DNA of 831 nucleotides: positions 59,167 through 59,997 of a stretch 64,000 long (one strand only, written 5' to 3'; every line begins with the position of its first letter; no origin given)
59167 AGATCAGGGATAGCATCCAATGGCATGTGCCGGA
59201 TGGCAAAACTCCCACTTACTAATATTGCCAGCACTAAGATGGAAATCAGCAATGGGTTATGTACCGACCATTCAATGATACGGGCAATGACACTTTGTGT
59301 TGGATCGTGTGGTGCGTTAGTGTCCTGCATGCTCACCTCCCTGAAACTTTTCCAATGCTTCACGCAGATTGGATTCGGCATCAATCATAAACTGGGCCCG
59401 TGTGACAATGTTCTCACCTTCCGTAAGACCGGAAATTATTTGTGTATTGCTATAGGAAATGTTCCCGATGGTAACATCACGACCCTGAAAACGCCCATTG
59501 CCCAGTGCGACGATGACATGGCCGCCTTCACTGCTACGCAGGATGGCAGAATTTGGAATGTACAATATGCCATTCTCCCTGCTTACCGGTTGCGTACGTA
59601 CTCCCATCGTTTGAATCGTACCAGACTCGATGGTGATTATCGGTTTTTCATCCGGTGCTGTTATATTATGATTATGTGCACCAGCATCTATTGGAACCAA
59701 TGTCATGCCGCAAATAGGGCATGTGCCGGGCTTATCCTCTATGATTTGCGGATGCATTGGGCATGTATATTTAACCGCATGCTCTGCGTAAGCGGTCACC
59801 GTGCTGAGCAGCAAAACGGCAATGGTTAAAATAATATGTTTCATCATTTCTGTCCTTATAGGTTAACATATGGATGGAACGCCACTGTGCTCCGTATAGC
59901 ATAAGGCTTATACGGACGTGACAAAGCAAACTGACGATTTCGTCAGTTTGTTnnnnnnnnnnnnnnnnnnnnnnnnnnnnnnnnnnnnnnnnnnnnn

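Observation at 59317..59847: Domain-minimal CusB: metal-binding motif plus membrane-proximal domain only, translationally coupled to cusA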

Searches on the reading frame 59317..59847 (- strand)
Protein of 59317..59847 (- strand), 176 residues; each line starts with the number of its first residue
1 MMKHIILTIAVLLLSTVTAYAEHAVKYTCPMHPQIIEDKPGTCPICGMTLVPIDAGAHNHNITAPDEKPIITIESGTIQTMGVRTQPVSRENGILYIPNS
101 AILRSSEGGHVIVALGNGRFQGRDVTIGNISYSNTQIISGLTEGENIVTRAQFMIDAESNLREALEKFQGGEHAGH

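Call 3: search_protein_families(library=pfam, proteins=[window:59317-59847:-], max_evalue=0.1)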
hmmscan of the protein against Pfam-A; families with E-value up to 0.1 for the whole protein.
window:59317-59847:- (176 aa): 1 family
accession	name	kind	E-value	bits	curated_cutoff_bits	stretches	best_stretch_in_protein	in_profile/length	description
PF19335.5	HMBD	-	1.7e-15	57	23.6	1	26-52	1-27/28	Heavy metal binding domain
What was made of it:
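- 59692..59772 (-): HMBD (residues 26-52: YTCPMHP...CPICGM). Predicted trigonal sulphur Cu(I)/Ag(I) site M31, C46, M48. Pfam PF19335 E 1.7e-15 (call 3).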

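Call 4: search_protein_families(library=ncbifam, proteins=[window:59317-59847:-], max_evalue=0.1)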
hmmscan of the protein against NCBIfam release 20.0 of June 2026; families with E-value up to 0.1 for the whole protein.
window:59317-59847:- (176 aa): 8 families
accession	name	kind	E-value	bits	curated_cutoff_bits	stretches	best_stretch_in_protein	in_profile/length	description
NF007303.0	PRK09783.1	subfamily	1.6e-17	63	390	2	91-169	328-406/414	copper/silver efflux system membrane fusion protein CusB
TIGR01730.1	RND_mfp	subfamily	1.1e-09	37.7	94.9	1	59-157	220-315/322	efflux RND transporter periplasmic adaptor subunit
TIGR00999.1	8a0102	subfamily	5.6e-08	32.2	319.3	1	82-155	200-270/271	CzcB/NccB family metal efflux transporter periplasmic adaptor subunit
NF033138.2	RND-peri-MexC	equivalog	2.9e-05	23.4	625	1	83-153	289-361/375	MexC family multidrug efflux RND transporter periplasmic adaptor subunit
NF045680.1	DiMtlExpIhpB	equivalog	6.5e-05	22.1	450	1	102-159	261-318/326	divalent metal ion exporter adaptor subunit IhpB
NF007132.1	PRK09578.1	equivalog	0.0018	17.1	512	1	94-164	306-376/396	MexX/AxyX family multidrug efflux RND transporter periplasmic adaptor subunit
NF038010.1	ABC_adapt_DarC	equivalog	0.0018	17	450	1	79-152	330-405/417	darobactin export ABC transporter periplasmic adaptor subunit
NF008606.0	PRK11578.1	equivalog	0.0023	17.1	342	1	92-149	304-362/371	macrolide transporter subunit MacA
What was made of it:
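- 59317..59847 (-): mini-cusB: 176-aa periplasmic adaptor consisting of signal peptide, HMBD, His-rich linker, MP domain, C-terminal helix and GGEHAGH tail. Pfam and NCBIfam matches (calls 3, 4).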

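Call 5: find_homologous_proteins(query=window:59317-59847:-, max_evalue=0.001)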
Query window:59317-59847:- (176 aa): 136 proteins with E <= 0.001 among 588 candidates; the best 120 are listed.
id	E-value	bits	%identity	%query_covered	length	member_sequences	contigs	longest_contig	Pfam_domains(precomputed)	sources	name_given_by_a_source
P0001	1.2e-111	388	100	100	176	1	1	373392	PF19335.6,PF25967.1,PF25975.1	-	-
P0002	2.5e-72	260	66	98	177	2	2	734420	PF19335.6,PF25989.1,PF25967.1,PF25975.1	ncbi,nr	ncbi:MAG: hypothetical protein H6908_03200 [Hyphomicrobiales bacterium]|nr:hypothetical protein [Ric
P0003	5.7e-59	217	64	87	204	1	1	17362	PF19335.6,PF25989.1,PF25967.1,PF25975.1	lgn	-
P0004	1.4e-56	209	66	87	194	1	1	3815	PF19335.6,PF25989.1,PF25967.1,PF25975.1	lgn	-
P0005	7.1e-56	207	60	93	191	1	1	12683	PF19335.6,PF25989.1,PF25967.1,PF25975.1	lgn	-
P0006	5.2e-55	204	60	94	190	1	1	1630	PF19335.6,PF25967.1,PF25975.1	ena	-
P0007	1.4e-54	203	58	98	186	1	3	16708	PF19335.6,PF25989.1,PF25967.1,PF25975.1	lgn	-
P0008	3.3e-49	185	66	77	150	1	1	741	PF19335.6,PF25975.1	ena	-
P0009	2.3e-48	182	59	84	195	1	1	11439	PF19335.6,PF25989.1,PF25967.1,PF25975.1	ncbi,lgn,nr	ncbi:MAG: hypothetical protein J0L97_05035 [Alphaproteobacteria bacterium]|nr:hypothetical protein [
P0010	5.9e-39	152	51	90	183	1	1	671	PF19335.6,PF25989.1,PF25967.1,PF25975.1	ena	-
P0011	2.7e-29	120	55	43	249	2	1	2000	PF19335.6,PF25989.1,PF25975.1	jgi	jgi:rubrerythrin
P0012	1.9e-28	118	51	44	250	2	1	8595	PF19335.6,PF25989.1,PF25967.1,PF25975.1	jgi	jgi:rubrerythrin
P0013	7.1e-27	112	52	39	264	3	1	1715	PF19335.6,PF25975.1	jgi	jgi:rubrerythrin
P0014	1.5e-23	102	59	26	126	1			PF19335.6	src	-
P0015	1.1e-22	99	53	41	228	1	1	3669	PF19335.6,PF28087.1,PF25919.1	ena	-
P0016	5.6e-22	96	72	18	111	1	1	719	PF19335.6,PF13878.13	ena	-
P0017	6.8e-22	96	69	19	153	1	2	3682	PF19335.6,PF27618.1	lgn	-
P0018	2.1e-21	95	72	18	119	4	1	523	PF19335.6,PF13878.13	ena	-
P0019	2.2e-21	95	74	19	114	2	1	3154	PF19335.6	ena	-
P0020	4.4e-21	94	79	16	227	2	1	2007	PF19335.6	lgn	-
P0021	1.2e-20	92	75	18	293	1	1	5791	PF19335.6,PF13878.13,PF00122.26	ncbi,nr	ncbi:MAG TPA: heavy metal-binding domain-containing protein, partial [Bacteroidia bacterium]|nr:heav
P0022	7.1e-20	90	71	19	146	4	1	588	PF19335.6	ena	-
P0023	1.2e-19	89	79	16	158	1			PF19335.6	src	-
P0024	1.4e-19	89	82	16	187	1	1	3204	PF19335.6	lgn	-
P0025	1.4e-19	89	61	20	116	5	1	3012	PF19335.6,PF23455.2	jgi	jgi:Cu(I)/Ag(I) efflux system membrane fusion protein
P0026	2.8e-19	88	75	16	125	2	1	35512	PF19335.6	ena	-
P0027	1.8e-18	85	74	19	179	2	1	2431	PF19335.6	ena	-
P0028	2.6e-16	78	68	19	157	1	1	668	PF19335.6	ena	-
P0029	2.5e-15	75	36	42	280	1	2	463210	PF19335.6,PF25989.1,PF25967.1,PF25975.1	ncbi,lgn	-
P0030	4.2e-15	74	75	16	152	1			PF19335.6,PF04945.20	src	-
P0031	1.0e-14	73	39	42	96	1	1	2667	PF19335.6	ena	-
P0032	1.3e-14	73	69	18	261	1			PF19335.6,PF04945.20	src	-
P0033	2.1e-14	72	78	15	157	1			PF19335.6,PF04945.20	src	-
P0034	3.0e-14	71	72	22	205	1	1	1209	PF19335.6,PF00403.33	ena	-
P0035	3.4e-14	71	59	22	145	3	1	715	PF19335.6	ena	-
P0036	3.6e-13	68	59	23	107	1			PF19335.6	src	-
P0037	7.1e-13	67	52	27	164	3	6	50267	PF19335.6,PF04945.20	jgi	-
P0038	6.2e-12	64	69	20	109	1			PF19335.6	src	-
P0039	7.8e-12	63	70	15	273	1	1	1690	PF19335.6,PF04945.20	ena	-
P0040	2.9e-11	62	59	22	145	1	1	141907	PF19335.6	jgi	jgi:P-type Cu+ transporter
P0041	3.2e-11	61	45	41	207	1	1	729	PF19335.6,PF25919.1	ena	-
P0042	5.3e-11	61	38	43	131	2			PF19335.6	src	-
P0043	9.0e-11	60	48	43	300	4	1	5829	PF25973.1,PF19335.6,PF25869.1,PF25919.1,PF25917.1,PF25954.1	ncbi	ncbi:MAG: hypothetical protein RLZ44_1199, partial [Pseudomonadota bacterium]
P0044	1.2e-10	60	50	37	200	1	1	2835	PF19335.6,PF25869.1,PF25919.1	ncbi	ncbi:MAG TPA: efflux RND transporter periplasmic adaptor subunit, partial [Gammaproteobacteria bacte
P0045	1.3e-10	60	49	43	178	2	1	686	PF19335.6,PF25919.1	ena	-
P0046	1.5e-10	59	43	49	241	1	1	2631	PF25973.1,PF19335.6,PF25869.1,PF25919.1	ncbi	ncbi:MAG: efflux RND transporter periplasmic adaptor subunit, partial [Alphaproteobacteria bacterium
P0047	1.7e-10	59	55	28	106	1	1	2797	PF19335.6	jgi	jgi:Cu(I)/Ag(I) efflux system membrane fusion protein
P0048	3.3e-10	58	64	26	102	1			PF19335.6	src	-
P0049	5.0e-10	58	50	43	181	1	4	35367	PF19335.6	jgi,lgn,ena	-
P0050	5.7e-10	57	76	21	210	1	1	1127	PF19335.6,PF25869.1,PF25919.1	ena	-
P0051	6.8e-10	57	49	36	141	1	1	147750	PF19335.6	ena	-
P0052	1.3e-9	56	57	27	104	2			PF19335.6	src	-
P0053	1.4e-9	56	81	12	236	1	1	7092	PF19335.6,PF25954.1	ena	-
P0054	1.7e-9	56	88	15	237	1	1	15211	PF19335.6,PF25919.1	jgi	jgi:Cu(I)/Ag(I) efflux system membrane fusion protein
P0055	2.2e-9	56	68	22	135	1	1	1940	PF19335.6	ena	-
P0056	2.5e-9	55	81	18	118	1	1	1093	PF19335.6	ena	-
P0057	2.5e-9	55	34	73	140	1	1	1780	PF19335.6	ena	-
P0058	2.9e-9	55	60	27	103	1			PF19335.6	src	-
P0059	3.0e-9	55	74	19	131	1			PF19335.6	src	-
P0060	3.6e-9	55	50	28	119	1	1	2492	PF19335.6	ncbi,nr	ncbi:MAG: copper ABC transporter, partial [Bacteroidetes bacterium]|nr:copper ABC transporter [Bacte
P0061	4.2e-9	55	53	28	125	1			PF19335.6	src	-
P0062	5.3e-9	54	76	19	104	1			PF19335.6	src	-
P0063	6.4e-9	54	56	27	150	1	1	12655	PF19335.6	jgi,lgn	-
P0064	6.7e-9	54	76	21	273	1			PF19335.6,PF25869.1,PF25919.1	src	-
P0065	9.0e-9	54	74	19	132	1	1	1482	PF19335.6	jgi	-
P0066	9.6e-9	53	74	19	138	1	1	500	PF19335.6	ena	-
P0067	1.3e-8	53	79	19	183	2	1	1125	PF19335.6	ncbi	ncbi:MAG: heavy metal-binding domain-containing protein, partial [Halothiobacillus sp.]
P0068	1.8e-8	53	44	47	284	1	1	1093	PF25973.1,PF19335.6,PF25869.1,PF25919.1,PF25917.1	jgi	-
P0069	1.9e-8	52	66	23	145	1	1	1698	PF19335.6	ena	-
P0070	2.0e-8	52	47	40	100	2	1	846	PF19335.6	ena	-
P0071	2.4e-8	52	52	27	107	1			PF19335.6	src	-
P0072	2.5e-8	52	45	40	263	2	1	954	PF19335.6,PF25869.1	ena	-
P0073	2.7e-8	52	57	26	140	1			PF19335.6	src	-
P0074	3.3e-8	52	74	18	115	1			PF19335.6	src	-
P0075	3.7e-8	52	77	18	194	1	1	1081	PF19335.6,PF25869.1,PF25919.1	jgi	jgi:Cu(I)/Ag(I) efflux system membrane fusion protein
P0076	4.0e-8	51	71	19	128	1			PF19335.6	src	-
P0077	4.8e-8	51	60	23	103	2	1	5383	PF19335.6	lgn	-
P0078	5.2e-8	51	67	22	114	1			PF19335.6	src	-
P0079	5.2e-8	51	69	20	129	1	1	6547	PF19335.6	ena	-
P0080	6.0e-8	51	65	19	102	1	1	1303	PF19335.6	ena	-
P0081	6.2e-8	51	51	28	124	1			PF19335.6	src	-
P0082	7.0e-8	51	80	17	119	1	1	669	PF19335.6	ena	-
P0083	7.1e-8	51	66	21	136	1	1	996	PF19335.6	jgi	jgi:P-type Cu2+ transporter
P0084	7.8e-8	50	81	18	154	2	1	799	PF19335.6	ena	-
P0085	8.0e-8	50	51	28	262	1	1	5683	PF19335.6,PF25869.1,PF25919.1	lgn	-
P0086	8.2e-8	50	82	16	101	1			PF19335.6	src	-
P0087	1.1e-7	50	57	28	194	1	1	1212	PF19335.6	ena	-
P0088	1.2e-7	50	62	25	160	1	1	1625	PF19335.6,PF04945.20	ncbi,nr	ncbi:MAG: YHS domain-containing protein, partial [Sideroxyarcus sp.]|nr:YHS domain-containing protei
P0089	1.8e-7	49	43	41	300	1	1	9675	PF25973.1,PF19335.6,PF25869.1,PF25919.1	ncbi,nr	ncbi:MAG: efflux RND transporter periplasmic adaptor subunit, partial [Geothrix sp.]|nr:efflux RND t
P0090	1.8e-7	49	70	20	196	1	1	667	PF19335.6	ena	-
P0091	1.9e-7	49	51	28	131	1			PF19335.6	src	-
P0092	2.0e-7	49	88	15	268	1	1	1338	PF19335.6,PF25869.1,PF25919.1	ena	-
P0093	2.0e-7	49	42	35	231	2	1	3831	PF19335.6,PF04945.20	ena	-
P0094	2.2e-7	49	68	22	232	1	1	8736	PF19335.6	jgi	-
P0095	2.3e-7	49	74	22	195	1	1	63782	PF19335.6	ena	-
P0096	2.5e-7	49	68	19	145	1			PF19335.6,PF04945.20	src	-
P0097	2.6e-7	49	37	69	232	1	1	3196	PF25973.1,PF19335.6,PF00364.29,PF25919.1,PF25917.1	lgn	-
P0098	3.0e-7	49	65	22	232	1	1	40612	PF19335.6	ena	-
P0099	3.7e-7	48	64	19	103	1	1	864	PF19335.6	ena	-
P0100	3.9e-7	48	39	44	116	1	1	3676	PF19335.6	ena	-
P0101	5.2e-7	48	81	18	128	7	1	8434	PF19335.6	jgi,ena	-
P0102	5.3e-7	48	52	28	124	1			PF19335.6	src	-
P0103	5.4e-7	48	67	23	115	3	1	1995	PF19335.6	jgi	jgi:hypothetical protein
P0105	6.6e-7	47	57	24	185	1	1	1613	PF19335.6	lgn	-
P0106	6.9e-7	47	77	17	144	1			PF19335.6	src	-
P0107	7.0e-7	47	56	24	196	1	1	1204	PF19335.6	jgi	jgi:Heavy metal binding domain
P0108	7.7e-7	47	68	19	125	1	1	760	PF19335.6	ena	-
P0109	7.8e-7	47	72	18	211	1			PF19335.6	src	-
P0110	8.5e-7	47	42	34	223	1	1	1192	PF19335.6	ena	-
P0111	1.5e-6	46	75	16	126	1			PF19335.6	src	-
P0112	1.6e-6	46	66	18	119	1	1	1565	PF19335.6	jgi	jgi:Cu2+-exporting ATPase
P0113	1.6e-6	46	76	16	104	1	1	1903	PF19335.6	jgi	jgi:hypothetical protein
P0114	2.0e-6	46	73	17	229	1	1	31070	PF19335.6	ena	-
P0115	2.2e-6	46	36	32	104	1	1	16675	PF19335.6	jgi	jgi:hypothetical protein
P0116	3.1e-6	45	55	23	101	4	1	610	PF19335.6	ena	-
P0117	3.2e-6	45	85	15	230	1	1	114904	PF19335.6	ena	-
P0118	3.2e-6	45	70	17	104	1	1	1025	PF19335.6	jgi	jgi:hypothetical protein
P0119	3.8e-6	45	78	15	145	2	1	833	PF19335.6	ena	-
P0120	3.9e-6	45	85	15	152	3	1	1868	PF19335.6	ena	-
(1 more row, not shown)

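Call 6: search_solved_structures(query=window:59317-59847:-, max_evalue=1, show_alignments=4)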
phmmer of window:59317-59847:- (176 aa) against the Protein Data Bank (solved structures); distinct sequences matched with E-value up to 1: 14.
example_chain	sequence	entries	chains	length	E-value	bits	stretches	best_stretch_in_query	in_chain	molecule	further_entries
3ne5_B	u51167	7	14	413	1.7e-12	50.9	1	91-170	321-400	Cation efflux system protein cusB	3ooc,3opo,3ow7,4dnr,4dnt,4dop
5a4g_A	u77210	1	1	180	2.1e-12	50.6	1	27-169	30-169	SILB, SILVER EFFLUX PROTEIN, MFP COMPONENT OF THE THREE COMPONENTS PROTON ANTIPORTER METAL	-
3h94_A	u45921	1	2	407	2.5e-12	50.4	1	91-170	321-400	Cation efflux system protein cusB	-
3t51_B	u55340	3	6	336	1e-08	38.6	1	91-170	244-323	Cation efflux system protein CusB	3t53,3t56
8ovl_A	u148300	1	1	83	4.7e-08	36.4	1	20-53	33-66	Copper-translocating P-type ATPase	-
3rfu_A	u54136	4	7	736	9.5e-07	32.2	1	21-53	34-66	Copper efflux ATPase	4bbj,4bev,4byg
4dk1_A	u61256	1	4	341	0.00031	24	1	89-149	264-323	Putative MacA, Multidrug resistance protein mexA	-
4dk0_A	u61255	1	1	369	0.00035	23.8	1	89-149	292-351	Putative MacA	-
9j3d_D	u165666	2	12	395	0.00066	22.9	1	82-152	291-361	RND efflux system, MexC-like protein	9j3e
2i13_A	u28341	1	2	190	0.0053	20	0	38-76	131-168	Aart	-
3fpp_A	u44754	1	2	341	0.39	13.9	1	92-149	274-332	Macrolide-specific efflux protein macA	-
9qgy_G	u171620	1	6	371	0.43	13.8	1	92-149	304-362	Macrolide export protein MacA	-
5nik_D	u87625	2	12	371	0.44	13.8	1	92-149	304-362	Macrolide export protein MacA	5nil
7jrd_A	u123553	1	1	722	0.77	13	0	68-166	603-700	Lactoferrin-binding protein B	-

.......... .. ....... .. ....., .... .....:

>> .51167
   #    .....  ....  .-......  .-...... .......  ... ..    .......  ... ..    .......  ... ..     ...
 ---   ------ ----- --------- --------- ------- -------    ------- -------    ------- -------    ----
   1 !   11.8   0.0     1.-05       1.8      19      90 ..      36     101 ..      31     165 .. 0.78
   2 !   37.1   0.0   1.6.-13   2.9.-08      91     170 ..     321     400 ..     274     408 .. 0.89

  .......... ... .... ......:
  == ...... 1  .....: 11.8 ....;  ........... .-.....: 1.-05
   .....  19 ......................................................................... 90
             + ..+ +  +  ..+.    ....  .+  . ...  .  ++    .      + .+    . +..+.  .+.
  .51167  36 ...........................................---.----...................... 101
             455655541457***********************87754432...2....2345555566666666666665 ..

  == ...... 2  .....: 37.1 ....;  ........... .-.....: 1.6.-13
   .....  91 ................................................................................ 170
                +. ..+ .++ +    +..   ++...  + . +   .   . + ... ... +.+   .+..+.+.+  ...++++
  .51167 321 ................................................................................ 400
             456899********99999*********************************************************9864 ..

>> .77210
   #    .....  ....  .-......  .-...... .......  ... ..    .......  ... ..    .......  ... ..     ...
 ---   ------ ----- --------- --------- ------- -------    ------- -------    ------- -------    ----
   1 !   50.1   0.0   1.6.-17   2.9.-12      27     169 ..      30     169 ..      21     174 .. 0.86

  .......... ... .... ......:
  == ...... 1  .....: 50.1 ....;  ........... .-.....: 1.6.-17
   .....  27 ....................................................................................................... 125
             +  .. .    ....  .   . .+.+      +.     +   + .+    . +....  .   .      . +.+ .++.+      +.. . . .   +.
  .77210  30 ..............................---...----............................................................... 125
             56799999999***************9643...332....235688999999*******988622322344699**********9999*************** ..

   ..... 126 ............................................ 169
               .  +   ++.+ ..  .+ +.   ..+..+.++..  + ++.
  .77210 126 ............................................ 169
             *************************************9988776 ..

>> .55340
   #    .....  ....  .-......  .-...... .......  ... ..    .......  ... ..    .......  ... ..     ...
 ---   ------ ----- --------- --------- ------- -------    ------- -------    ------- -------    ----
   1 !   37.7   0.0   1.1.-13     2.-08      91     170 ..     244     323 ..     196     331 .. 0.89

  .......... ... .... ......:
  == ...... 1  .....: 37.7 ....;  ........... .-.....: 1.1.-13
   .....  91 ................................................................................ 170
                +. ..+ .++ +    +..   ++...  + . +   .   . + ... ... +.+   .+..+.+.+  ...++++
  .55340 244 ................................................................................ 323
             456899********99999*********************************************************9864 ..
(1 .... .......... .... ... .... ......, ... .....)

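Call 7: find_encoding_contigs(protein=window:59317-59847:-, flank=10000, max_places=3)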
Protein window:59317-59847:- (176 aa): 1 contig read that carries it; 1 place shown.
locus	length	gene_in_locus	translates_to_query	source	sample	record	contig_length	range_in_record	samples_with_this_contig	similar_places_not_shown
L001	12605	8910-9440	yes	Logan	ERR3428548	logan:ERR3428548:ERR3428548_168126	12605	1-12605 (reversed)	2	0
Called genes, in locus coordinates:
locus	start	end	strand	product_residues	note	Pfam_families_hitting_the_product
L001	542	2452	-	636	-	PF00512:HisKA, PF23198:PDE8A_N (faint), PF02518:HATPase_c, PF00072:Response_reg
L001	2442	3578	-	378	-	PF08495:FIST, PF10442:FIST_C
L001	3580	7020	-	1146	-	PF03707:MHYT, PF00989:PAS, PF08448:PAS_4 (weak), PF13426:PAS_9, PF24820:Diguanyl_cycl_sensor (weak), PF00512:HisKA, PF02518:HATPase_c, PF00072:Response_reg, +1 more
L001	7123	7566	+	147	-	PF00072:Response_reg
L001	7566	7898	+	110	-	PF01627:Hpt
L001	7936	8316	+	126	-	PF00072:Response_reg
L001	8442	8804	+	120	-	-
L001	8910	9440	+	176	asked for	PF19335:HMBD, PF25967:RND-MFP_C (faint), PF25975:CzcB_C (weak)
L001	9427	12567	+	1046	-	PF00873:ACR_tran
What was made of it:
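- Checked: One refinement: two-component genes do lie immediately upstream at 60441-61682 (single-domain receivers, Hpt) and beyond (hybrid kinases; call 7).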

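Call 8: find_encoding_contigs(protein=P0002, flank=10000, max_places=3)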
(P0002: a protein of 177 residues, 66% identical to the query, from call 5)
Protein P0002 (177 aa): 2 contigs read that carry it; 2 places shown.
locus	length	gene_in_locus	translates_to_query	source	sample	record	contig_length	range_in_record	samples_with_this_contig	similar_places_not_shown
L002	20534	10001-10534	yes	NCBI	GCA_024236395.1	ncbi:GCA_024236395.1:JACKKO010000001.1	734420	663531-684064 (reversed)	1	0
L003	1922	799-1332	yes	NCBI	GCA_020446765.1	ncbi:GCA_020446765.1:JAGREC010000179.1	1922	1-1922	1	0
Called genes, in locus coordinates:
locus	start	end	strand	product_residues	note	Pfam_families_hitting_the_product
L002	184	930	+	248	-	PF07963:N_methyl (weak)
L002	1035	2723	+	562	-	PF00534:Glycos_transf_1, PF13692:Glyco_trans_1_4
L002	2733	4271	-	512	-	-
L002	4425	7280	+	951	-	PF02743:dCache_1, PF00672:HAMP (faint), PF18947:HAMP_2, PF00015:MCPsignal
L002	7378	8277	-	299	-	PF03331:LpxC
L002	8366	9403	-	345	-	PF01018:GTP1_OBG, PF01926:MMR_HSR1, PF02421:FeoB_N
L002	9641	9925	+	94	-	-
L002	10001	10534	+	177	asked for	PF19335:HMBD, PF25967:RND-MFP_C (weak), PF25989:YknX_C (weak), PF25975:CzcB_C (weak)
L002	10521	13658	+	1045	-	PF00873:ACR_tran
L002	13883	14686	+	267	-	-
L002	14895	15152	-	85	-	PF01016:Ribosomal_L27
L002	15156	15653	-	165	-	PF00829:Ribosomal_L21p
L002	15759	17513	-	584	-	PF01321:Creatinase_N, PF16189:Creatinase_N_2, PF00557:Peptidase_M24, PF16188:Peptidase_M24_C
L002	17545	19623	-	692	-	PF22745:Nlig-Ia, PF01653:DNA_ligase_aden, PF03120:OB_DNA_ligase, PF03119:DNA_ligase_ZBD, PF12826:HHH_2, PF00533:BRCT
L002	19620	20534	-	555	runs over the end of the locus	PF02463:SMC_N, PF13476:AAA_23, PF13304:AAA_21 (faint)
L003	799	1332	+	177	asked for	PF19335:HMBD, PF25967:RND-MFP_C (weak), PF25989:YknX_C (weak), PF25975:CzcB_C (weak)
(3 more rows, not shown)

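Call 9: find_encoding_contigs(protein=P0003, flank=10000, max_places=2)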
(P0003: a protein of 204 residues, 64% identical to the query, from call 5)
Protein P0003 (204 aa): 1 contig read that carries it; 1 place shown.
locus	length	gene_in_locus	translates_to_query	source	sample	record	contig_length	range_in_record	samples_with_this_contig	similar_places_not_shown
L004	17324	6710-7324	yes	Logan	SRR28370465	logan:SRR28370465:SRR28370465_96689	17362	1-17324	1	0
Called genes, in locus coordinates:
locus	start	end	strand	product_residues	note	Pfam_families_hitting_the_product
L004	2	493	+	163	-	?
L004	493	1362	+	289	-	PF01882:DUF58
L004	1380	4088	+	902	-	PF07584:BatA, PF13709:DUF4159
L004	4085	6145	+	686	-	-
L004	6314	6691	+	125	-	-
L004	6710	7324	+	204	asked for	PF19335:HMBD, PF25967:RND-MFP_C, PF25989:YknX_C, PF25975:CzcB_C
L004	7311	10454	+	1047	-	PF00873:ACR_tran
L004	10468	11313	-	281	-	PF03631:Virul_fac_BrkB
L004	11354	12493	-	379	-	PF07995:GSDH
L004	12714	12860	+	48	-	-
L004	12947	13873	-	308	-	PF00850:Hist_deacetyl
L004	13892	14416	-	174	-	PF02627:CMD (weak)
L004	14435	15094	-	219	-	PF01336:tRNA_anti-codon (faint)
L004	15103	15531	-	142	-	PF00571:CBS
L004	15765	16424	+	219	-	PF04076:BOF (faint)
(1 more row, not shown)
